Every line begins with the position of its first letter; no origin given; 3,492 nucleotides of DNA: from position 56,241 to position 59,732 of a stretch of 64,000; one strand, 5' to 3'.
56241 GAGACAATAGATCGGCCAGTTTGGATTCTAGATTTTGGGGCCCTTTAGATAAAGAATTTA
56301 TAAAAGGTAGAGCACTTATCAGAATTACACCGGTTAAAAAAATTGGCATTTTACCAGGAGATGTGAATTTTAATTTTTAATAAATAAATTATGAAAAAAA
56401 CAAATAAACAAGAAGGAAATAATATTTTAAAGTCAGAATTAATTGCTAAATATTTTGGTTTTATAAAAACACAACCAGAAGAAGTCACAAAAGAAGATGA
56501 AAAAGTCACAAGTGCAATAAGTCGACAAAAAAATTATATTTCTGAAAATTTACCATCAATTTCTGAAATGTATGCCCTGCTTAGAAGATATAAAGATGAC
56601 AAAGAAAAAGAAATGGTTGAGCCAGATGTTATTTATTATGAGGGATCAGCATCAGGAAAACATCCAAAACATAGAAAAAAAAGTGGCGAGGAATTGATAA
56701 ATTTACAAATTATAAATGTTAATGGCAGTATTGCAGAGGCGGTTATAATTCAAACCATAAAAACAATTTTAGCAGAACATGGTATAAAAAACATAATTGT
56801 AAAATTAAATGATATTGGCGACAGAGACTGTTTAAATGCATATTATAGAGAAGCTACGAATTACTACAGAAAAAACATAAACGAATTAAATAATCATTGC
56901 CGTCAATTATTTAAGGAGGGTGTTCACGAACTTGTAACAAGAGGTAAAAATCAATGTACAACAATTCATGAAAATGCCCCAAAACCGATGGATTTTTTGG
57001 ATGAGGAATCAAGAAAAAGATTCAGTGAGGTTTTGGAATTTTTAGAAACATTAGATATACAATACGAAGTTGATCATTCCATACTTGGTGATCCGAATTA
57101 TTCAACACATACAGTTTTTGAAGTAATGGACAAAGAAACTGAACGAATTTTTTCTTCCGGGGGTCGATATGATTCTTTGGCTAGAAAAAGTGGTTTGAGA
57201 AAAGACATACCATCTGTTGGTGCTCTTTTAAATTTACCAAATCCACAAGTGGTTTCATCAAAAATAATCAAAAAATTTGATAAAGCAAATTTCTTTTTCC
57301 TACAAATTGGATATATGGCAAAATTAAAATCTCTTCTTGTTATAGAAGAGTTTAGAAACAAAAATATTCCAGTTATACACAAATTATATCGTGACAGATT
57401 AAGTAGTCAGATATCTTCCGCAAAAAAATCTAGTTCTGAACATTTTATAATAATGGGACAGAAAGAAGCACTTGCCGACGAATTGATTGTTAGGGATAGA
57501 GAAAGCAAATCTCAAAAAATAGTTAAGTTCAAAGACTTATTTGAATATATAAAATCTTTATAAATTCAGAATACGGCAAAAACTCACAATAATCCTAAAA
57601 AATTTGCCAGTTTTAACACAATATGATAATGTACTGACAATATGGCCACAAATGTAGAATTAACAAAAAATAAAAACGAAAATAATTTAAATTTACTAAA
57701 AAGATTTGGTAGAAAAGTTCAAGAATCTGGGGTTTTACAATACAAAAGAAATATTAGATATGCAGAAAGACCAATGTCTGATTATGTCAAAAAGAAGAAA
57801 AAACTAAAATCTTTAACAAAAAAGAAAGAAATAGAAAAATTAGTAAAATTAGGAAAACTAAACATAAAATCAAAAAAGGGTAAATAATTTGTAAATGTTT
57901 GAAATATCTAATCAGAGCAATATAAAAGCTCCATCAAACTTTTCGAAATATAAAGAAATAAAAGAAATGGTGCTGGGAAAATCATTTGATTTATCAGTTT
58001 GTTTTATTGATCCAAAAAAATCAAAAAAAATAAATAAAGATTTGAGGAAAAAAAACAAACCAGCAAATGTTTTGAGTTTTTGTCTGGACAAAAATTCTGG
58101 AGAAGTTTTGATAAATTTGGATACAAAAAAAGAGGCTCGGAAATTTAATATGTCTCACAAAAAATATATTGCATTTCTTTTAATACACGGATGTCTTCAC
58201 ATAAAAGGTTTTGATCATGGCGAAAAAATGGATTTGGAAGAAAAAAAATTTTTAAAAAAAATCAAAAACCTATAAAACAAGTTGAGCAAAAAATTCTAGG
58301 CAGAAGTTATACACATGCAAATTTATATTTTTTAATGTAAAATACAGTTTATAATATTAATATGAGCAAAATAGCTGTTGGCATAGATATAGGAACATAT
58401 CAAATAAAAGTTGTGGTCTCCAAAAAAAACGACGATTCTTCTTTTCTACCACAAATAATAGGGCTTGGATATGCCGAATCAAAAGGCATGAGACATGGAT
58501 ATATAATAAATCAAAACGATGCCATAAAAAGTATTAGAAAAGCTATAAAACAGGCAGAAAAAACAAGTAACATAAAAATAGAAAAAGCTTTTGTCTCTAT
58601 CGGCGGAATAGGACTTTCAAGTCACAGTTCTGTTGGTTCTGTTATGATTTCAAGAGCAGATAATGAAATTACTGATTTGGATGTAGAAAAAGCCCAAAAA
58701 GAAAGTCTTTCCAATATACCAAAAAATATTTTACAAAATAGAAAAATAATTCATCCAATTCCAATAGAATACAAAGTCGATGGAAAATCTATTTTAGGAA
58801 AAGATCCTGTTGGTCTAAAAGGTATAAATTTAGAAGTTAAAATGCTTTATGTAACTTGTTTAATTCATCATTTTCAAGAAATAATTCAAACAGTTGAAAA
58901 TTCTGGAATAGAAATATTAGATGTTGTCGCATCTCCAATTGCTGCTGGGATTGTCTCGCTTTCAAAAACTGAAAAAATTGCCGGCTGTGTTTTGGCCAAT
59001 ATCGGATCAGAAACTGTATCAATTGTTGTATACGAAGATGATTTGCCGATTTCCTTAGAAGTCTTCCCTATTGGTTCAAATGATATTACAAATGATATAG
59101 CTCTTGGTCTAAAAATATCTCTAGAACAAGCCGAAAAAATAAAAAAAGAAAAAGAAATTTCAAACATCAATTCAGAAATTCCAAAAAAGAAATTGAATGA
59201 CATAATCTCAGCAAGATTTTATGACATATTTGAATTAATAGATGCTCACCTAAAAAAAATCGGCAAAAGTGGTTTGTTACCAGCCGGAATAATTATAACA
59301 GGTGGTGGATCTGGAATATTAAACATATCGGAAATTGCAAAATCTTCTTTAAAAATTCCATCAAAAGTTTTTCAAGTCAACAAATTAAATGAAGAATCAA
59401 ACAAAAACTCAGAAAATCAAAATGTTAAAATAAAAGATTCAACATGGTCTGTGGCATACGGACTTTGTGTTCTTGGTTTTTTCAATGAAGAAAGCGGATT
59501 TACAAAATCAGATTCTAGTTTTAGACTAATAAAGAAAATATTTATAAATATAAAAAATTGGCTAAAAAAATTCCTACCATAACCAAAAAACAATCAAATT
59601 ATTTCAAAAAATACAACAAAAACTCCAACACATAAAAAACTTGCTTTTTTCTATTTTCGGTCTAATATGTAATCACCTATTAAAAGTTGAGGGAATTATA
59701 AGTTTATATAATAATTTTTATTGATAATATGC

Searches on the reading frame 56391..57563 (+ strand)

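Call 10: search_protein_families(library=pfam, proteins=[window:56391-57563:+], max_evalue=0.00001)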
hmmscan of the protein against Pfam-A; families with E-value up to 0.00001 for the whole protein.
window:56391-57563:+ (390 aa): 2 families
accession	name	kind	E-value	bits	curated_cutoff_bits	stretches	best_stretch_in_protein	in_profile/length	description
PF13393.11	tRNA-synt_His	-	1.4e-08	34.8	25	1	82-282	92-305/308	Histidyl-tRNA synthetase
PF03129.25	HGTP_anticodon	-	7.8e-07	29.6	21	1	317-389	21-93/94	Anticodon binding domain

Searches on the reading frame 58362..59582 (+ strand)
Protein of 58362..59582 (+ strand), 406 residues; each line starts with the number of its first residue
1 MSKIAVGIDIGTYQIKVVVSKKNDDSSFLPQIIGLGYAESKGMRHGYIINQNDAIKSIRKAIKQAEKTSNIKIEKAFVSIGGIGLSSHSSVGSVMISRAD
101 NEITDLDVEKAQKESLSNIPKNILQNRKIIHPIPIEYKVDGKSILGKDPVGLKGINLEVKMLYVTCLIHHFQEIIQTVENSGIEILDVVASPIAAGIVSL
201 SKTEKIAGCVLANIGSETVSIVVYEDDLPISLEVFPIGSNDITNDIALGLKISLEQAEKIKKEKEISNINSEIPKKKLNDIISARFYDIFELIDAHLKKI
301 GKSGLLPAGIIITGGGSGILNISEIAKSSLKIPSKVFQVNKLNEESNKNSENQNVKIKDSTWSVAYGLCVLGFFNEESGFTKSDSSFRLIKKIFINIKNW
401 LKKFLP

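Call 10: search_protein_families(library=pfam, proteins=[window:58362-59582:+], max_evalue=0.00001)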
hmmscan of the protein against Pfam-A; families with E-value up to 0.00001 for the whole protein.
window:58362-59582:+ (406 aa): 3 families
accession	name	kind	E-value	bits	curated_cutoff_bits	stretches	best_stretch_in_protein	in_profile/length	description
PF14450.12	FtsA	-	1.3e-22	81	31.8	1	210-343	1-114/127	Cell division protein FtsA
PF02491.25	SHS2_FTSA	-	3.5e-13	50.2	25.4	1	85-165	4-79/79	SHS2 domain inserted in FTSA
PF11104.14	PilM_2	-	4.8e-10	39.3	27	1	171-370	138-337/340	Type IV pilus assembly protein PilM;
